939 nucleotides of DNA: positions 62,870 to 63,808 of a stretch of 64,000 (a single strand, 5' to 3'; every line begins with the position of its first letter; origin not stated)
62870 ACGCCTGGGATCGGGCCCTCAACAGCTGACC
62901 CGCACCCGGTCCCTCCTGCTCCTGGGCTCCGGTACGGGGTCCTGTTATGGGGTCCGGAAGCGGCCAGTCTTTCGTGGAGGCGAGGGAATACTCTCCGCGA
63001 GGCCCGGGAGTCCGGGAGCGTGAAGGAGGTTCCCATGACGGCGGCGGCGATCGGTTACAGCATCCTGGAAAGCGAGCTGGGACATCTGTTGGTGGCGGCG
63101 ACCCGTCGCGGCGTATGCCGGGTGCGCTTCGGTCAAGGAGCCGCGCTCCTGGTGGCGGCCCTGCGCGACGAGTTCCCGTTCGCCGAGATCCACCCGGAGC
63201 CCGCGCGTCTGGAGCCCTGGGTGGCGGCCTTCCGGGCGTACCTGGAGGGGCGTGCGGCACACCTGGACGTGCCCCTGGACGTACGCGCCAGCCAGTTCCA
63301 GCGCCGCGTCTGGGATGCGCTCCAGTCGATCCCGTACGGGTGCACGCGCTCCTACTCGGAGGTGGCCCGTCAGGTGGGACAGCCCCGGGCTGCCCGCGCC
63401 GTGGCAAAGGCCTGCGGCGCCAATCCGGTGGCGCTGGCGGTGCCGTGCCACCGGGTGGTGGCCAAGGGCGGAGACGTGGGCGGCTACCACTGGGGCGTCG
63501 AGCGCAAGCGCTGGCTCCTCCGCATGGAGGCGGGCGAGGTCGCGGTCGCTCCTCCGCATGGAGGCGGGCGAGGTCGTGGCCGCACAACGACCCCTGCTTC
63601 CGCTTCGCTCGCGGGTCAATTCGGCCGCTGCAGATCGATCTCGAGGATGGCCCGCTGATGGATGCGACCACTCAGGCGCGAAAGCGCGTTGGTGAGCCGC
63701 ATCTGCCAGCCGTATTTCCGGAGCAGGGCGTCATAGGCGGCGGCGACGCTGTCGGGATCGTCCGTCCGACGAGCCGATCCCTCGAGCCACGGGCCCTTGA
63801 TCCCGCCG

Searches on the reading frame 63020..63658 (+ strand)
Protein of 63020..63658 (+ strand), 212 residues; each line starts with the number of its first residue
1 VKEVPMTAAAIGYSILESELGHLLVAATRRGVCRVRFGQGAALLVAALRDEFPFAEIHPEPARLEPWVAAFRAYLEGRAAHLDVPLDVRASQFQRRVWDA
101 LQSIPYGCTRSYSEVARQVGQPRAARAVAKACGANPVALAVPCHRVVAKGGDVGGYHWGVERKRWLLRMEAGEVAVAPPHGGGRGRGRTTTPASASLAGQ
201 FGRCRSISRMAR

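Call 87: search_protein_families(library=pfam, proteins=[window:63020-63658:+], max_evalue=0.0001)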
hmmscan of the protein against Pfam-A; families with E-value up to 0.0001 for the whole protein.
window:63020-63658:+ (212 aa): 2 families
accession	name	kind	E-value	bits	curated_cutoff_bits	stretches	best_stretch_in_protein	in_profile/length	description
PF01035.26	DNA_binding_1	-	1.1e-35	121.7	27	1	92-171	1-80/81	6-O-methylguanine DNA methyltransferase, DNA binding domain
PF02870.21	Methyltransf_1N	-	2.1e-07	31.8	21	1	13-87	3-70/71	6-O-methylguanine DNA methyltransferase, ribonuclease-like domain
